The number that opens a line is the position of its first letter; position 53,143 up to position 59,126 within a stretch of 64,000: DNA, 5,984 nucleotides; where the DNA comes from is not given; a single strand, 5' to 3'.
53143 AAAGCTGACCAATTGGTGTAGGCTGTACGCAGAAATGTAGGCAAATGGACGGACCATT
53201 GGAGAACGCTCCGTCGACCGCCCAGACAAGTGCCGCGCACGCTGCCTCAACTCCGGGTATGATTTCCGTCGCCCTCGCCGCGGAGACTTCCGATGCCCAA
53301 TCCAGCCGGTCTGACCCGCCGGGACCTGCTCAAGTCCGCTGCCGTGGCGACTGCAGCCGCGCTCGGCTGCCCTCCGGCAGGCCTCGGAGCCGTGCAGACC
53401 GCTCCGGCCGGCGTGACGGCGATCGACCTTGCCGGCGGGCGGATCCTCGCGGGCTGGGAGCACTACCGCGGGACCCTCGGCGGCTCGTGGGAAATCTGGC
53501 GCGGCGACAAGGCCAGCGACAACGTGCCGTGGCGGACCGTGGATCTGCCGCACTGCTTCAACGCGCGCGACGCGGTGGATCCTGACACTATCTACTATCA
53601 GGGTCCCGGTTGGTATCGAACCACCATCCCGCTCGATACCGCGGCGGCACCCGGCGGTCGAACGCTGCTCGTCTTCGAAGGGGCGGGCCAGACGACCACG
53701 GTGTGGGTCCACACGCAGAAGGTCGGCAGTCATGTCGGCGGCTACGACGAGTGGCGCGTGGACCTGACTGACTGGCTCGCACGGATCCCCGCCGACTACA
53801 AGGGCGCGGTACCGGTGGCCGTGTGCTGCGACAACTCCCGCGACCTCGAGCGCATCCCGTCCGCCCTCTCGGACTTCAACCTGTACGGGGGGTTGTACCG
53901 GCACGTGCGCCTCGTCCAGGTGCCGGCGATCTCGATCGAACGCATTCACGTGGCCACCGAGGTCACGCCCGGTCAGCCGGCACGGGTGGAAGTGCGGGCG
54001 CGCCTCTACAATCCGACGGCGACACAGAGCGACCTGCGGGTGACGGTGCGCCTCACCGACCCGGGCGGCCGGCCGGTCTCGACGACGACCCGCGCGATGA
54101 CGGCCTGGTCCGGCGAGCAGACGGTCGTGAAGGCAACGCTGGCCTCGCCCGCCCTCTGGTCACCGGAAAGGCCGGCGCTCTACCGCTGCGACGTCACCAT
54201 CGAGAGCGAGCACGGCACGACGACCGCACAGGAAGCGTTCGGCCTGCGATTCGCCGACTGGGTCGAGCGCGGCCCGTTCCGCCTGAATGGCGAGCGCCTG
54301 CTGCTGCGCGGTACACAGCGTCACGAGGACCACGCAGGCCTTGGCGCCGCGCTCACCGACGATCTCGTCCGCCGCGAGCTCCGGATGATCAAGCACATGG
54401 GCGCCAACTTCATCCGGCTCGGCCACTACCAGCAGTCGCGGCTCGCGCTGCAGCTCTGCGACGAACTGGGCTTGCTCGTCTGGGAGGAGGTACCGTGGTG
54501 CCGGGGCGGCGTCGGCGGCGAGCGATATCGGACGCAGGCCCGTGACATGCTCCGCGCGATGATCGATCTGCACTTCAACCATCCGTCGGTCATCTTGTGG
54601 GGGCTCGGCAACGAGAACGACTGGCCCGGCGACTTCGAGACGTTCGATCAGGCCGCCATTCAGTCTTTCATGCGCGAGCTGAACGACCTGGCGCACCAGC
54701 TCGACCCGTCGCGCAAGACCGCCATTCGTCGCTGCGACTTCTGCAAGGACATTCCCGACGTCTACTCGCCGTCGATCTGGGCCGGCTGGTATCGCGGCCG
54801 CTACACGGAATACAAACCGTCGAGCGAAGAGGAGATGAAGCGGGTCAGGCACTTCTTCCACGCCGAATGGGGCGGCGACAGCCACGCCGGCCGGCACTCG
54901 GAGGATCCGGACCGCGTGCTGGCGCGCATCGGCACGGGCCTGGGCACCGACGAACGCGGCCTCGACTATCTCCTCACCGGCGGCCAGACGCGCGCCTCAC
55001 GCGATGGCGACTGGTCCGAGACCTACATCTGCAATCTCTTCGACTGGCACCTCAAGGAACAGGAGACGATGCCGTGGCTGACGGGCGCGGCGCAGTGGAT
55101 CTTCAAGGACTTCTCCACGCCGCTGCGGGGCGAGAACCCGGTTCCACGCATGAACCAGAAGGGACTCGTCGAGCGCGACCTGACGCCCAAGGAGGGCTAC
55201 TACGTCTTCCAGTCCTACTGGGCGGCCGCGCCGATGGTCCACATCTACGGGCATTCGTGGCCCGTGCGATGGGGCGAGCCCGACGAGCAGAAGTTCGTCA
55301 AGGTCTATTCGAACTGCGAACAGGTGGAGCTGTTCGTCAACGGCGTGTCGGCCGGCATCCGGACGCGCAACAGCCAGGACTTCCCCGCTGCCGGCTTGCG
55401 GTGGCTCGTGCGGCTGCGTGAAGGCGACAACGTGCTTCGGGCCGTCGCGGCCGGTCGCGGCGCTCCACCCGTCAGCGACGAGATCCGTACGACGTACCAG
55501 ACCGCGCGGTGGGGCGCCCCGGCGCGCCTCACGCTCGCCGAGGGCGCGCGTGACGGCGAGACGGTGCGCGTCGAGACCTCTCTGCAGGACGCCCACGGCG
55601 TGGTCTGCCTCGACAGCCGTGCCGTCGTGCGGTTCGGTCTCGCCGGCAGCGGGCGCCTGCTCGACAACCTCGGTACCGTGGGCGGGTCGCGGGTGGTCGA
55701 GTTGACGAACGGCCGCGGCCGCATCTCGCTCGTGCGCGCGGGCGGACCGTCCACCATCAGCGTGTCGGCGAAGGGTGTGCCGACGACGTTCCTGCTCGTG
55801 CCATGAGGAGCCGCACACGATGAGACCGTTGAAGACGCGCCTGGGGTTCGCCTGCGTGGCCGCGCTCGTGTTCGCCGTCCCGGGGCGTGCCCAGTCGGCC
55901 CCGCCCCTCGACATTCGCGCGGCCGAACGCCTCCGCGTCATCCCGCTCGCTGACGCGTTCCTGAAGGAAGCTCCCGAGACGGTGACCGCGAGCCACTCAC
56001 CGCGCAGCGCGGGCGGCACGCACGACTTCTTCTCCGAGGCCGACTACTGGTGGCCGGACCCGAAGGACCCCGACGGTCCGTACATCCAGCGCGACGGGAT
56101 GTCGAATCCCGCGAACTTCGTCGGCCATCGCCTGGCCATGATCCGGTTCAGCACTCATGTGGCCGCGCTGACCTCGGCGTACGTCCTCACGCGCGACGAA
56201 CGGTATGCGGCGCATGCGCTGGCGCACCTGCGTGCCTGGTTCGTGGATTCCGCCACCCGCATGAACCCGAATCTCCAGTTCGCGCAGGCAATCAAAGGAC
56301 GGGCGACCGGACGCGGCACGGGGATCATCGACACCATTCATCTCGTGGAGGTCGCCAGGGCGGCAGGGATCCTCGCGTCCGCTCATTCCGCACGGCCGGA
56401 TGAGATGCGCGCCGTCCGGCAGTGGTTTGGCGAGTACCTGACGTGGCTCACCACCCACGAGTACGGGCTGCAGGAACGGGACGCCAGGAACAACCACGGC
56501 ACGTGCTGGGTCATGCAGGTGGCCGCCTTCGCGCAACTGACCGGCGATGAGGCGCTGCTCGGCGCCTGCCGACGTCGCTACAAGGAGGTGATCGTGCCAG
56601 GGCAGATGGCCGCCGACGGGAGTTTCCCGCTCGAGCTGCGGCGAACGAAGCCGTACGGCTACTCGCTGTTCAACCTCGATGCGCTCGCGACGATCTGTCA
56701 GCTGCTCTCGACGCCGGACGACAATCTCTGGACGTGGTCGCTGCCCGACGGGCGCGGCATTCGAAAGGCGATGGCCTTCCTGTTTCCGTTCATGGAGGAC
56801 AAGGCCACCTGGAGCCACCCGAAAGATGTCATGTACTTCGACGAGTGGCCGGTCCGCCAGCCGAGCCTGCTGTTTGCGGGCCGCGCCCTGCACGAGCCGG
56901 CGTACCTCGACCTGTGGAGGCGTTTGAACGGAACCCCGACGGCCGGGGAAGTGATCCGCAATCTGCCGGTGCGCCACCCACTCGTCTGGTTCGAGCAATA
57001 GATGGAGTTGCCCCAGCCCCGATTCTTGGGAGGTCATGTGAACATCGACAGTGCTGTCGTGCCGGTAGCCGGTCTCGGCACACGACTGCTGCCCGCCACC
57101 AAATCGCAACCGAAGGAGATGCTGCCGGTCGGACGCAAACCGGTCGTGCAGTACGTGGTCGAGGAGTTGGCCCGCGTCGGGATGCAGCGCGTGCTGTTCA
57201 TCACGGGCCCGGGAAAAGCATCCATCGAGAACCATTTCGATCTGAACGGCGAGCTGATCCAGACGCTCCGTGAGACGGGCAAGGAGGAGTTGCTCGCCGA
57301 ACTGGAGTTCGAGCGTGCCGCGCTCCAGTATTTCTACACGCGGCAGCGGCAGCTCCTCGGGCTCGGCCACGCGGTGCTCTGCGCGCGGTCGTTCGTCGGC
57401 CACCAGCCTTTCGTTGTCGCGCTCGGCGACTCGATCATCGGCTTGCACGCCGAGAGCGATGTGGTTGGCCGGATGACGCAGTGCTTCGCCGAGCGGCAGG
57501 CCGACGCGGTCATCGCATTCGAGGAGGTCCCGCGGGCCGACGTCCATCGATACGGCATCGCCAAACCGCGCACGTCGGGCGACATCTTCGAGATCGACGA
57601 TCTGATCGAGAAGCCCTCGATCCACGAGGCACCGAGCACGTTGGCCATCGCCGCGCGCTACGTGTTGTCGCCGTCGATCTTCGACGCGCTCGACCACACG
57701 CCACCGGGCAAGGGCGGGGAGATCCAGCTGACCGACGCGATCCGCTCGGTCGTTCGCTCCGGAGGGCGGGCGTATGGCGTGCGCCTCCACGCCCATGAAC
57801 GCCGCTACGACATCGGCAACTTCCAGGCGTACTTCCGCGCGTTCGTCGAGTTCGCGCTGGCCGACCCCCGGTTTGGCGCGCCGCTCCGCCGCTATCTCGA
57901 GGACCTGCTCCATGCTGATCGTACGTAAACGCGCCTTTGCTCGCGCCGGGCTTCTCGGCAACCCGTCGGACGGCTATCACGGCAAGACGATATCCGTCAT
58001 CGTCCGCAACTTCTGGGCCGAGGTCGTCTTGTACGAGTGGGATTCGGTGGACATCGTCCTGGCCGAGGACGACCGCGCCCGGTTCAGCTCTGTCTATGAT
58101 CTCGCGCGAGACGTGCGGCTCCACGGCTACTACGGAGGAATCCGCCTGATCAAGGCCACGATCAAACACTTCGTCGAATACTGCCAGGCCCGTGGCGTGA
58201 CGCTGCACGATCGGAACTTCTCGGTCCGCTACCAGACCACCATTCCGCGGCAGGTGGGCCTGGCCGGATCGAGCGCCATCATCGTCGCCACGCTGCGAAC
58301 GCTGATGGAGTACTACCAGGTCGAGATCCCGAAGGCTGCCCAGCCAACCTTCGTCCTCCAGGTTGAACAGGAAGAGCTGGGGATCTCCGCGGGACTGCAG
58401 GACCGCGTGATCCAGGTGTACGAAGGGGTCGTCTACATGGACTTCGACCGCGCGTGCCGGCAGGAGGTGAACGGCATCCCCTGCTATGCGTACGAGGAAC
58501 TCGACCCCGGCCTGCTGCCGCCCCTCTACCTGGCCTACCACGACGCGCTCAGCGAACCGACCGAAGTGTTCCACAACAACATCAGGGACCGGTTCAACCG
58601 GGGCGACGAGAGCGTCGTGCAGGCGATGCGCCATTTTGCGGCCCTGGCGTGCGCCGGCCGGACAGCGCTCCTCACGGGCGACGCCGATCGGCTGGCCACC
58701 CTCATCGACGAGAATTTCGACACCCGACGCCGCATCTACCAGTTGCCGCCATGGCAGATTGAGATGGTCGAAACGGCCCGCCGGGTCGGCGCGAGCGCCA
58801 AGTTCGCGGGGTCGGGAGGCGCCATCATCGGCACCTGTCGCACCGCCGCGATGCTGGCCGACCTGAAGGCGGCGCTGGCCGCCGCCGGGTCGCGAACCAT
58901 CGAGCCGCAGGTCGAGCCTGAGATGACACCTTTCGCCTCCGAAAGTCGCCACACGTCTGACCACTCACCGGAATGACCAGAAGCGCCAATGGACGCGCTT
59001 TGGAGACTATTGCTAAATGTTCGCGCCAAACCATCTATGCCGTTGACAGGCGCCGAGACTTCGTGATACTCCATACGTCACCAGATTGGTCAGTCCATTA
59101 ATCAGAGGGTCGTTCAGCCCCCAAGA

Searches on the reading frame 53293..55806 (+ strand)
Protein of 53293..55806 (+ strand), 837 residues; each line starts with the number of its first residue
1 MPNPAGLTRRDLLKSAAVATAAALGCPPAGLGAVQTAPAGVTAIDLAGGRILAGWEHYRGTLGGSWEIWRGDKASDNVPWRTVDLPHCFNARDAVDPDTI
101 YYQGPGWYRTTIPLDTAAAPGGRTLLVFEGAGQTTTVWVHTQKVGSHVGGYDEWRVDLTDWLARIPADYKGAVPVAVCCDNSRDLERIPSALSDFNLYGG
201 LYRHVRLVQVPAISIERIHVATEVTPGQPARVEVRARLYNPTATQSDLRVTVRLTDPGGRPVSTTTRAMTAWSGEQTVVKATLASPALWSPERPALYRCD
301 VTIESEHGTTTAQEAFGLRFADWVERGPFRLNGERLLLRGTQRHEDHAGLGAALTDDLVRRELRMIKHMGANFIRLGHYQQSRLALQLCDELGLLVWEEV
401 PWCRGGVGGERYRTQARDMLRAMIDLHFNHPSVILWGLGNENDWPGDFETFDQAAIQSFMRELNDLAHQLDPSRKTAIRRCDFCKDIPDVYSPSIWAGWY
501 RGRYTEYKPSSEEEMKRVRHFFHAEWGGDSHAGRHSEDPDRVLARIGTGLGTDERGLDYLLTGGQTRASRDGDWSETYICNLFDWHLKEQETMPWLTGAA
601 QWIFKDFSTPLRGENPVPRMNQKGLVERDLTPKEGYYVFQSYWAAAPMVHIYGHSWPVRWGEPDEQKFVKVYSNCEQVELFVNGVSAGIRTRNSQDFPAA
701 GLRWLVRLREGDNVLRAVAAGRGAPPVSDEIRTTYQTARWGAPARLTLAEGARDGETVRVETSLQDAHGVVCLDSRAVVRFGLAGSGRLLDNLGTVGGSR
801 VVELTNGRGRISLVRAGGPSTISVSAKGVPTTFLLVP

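Call 4: search_protein_families(library=pfam, proteins=[window:53293-55806:+])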
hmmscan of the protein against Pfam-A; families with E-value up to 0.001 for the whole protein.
window:53293-55806:+ (837 aa): 5 families
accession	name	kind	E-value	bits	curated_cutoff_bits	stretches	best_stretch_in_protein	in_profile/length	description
PF02836.23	Glyco_hydro_2_C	-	2.1e-24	86.7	21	1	324-535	3-221/302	Glycosyl hydrolases family 2, TIM barrel domain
PF00703.27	Glyco_hydro_2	-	2.4e-15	57.7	23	1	214-319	2-109/109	Glycosyl hydrolases family 2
PF16355.11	DUF4982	-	1.4e-10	41.4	23.9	1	668-720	5-53/61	Domain of unknown function (DUF4982)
PF02837.24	Glyco_hydro_2_N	-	2e-09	38.1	28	1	93-211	54-169/169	Glycosyl hydrolases family 2, sugar binding domain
PF22666.2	Glyco_hydro_2_N2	-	0.00019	22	27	1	107-163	51-107/167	Glycosyl hydrolase 2 galactose-binding domain-like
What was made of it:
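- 53293..55806 (+): GH2 glycosidase (837 aa), divergent from the operon; best but sub-threshold match is a beta-glucuronidase model; context gene. Pfam GH2 domains (call 4).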

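Call 5: search_protein_families(library=ncbifam, proteins=[window:53293-55806:+])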
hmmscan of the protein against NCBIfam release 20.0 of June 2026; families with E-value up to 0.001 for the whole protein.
window:53293-55806:+ (837 aa): 11 families
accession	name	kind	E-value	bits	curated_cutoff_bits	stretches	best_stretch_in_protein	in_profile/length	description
NF050095.1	BetGlucuronLacZ4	equivalog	2.2e-81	273.9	950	1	65-720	22-655/666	beta-glucuronidase LacZ4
NF041462.1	GalA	equivalog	1e-80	271.9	900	2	76-477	42-434/763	beta-galactosidase GalA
NF041463.1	GalB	equivalog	1.8e-65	221.2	900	2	76-477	96-509/869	beta-galactosidase GalB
NF049877.1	GlucurArabfur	equivalog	4e-49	167.2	1800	2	74-537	391-851/1400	beta-d-glucuronidase/beta-L-arabinofuranosidase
NF007538.0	PRK10150.1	equivalog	2.8e-43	148.1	544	2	82-537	44-523/607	beta-glucuronidase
NF052611.1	beta_gal_Bga2A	equivalog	4.8e-41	140.7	999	1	106-442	115-458/1007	beta-galactosidase, LacZ type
NF007074.0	PRK09525.1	subfamily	1.8e-36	125.3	1221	1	105-442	120-463/1027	beta-galactosidase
NF049891.1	Bet1-4galacdseBT4156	equivalog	6.5e-32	110.3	1700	1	120-448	92-414/946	exo-beta-1,4-galactosidase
NF007666.0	PRK10340.1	equivalog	1.4e-28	99.3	1284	1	106-453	111-461/1030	beta-galactosidase subunit alpha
NF041100.1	betagal_LacZ_Ttogales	equivalog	2.3e-24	85.2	2000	1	124-465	127-463/1090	beta-galactosidase LacZ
NF049890.1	Bet1-4galacdseBT4151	equivalog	1e-19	70.1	1500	1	101-442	104-450/952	exo-beta-1,4-galactosidase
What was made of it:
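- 53293..55806 (+): NCBIfam BetGlucuronLacZ4, 274 bits against a cut-off of 950 (call 5).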

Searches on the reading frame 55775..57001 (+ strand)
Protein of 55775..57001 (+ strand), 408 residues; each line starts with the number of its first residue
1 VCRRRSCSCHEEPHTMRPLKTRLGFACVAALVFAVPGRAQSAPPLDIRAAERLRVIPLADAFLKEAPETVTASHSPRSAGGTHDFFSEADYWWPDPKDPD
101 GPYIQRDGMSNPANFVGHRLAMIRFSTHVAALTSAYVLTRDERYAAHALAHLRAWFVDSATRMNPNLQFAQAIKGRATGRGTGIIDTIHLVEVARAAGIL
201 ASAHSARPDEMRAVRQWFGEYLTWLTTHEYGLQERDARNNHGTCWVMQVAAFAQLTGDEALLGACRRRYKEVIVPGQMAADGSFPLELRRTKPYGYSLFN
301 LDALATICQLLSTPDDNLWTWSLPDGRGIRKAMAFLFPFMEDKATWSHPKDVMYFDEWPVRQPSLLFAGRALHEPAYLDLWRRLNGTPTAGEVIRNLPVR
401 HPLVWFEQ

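Call 4: search_protein_families(library=pfam, proteins=[window:55775-57001:+])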
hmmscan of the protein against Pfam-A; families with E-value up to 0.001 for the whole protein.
window:55775-57001:+ (408 aa): 1 family
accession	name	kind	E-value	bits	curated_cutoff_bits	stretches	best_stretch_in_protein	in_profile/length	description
PF05426.18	Alginate_lyase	-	1.4e-91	307.3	22.2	1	70-346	2-275/275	Alginate lyase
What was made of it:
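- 55820..57001 (+): PF05426 (alginate-lyase family) polysaccharide lyase (393 aa); context gene. Pfam, 307 bits (call 4).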

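Call 5: search_protein_families(library=ncbifam, proteins=[window:55775-57001:+])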
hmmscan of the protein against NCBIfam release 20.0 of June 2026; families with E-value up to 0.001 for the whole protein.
window:55775-57001:+ (408 aa): 0 families

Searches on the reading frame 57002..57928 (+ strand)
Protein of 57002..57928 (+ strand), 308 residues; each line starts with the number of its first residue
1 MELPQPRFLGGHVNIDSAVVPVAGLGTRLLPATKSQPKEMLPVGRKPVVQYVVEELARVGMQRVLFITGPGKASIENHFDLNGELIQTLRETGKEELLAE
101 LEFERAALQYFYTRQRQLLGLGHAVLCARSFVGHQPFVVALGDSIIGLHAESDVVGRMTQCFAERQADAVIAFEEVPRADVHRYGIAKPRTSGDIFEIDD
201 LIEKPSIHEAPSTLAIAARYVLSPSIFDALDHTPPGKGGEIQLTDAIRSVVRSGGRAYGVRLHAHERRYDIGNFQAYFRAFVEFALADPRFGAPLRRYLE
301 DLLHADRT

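Call 75: search_protein_families(library=pfam, proteins=[window:57002-57928:+], max_evalue=0.001)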
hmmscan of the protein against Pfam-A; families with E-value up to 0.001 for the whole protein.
window:57002-57928:+ (308 aa): 2 families
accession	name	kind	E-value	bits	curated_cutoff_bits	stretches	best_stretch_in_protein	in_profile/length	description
PF00483.29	NTP_transferase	-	5.7e-27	95.3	21.2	1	19-282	3-240/245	Nucleotidyl transferase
PF12804.13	NTP_transf_3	-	8.7e-08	32.9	27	1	18-175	1-124/160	MobA-like NTP transferase domain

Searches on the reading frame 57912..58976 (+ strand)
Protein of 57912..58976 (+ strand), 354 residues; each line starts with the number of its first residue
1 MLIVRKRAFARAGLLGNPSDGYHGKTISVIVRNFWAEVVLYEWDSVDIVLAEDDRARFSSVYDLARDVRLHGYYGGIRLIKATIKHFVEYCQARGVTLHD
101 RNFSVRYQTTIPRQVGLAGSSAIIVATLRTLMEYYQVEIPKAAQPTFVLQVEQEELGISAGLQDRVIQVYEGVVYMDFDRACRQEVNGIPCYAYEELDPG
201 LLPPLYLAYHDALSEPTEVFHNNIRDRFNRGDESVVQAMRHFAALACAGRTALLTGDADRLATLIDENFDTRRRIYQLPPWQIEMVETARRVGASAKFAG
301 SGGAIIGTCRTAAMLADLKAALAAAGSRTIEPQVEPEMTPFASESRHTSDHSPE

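Call 75: search_protein_families(library=pfam, proteins=[window:57912-58976:+], max_evalue=0.001)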
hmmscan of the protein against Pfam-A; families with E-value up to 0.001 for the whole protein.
window:57912-58976:+ (354 aa): 2 families
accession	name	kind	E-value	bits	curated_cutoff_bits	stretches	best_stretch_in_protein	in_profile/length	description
PF00288.32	GHMP_kinases_N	-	1.6e-11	44.7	22.3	1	79-172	2-87/87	GHMP kinases N terminal domain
PF08544.19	GHMP_kinases_C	-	1.6e-05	25.6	21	1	251-325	3-82/85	GHMP kinases C terminal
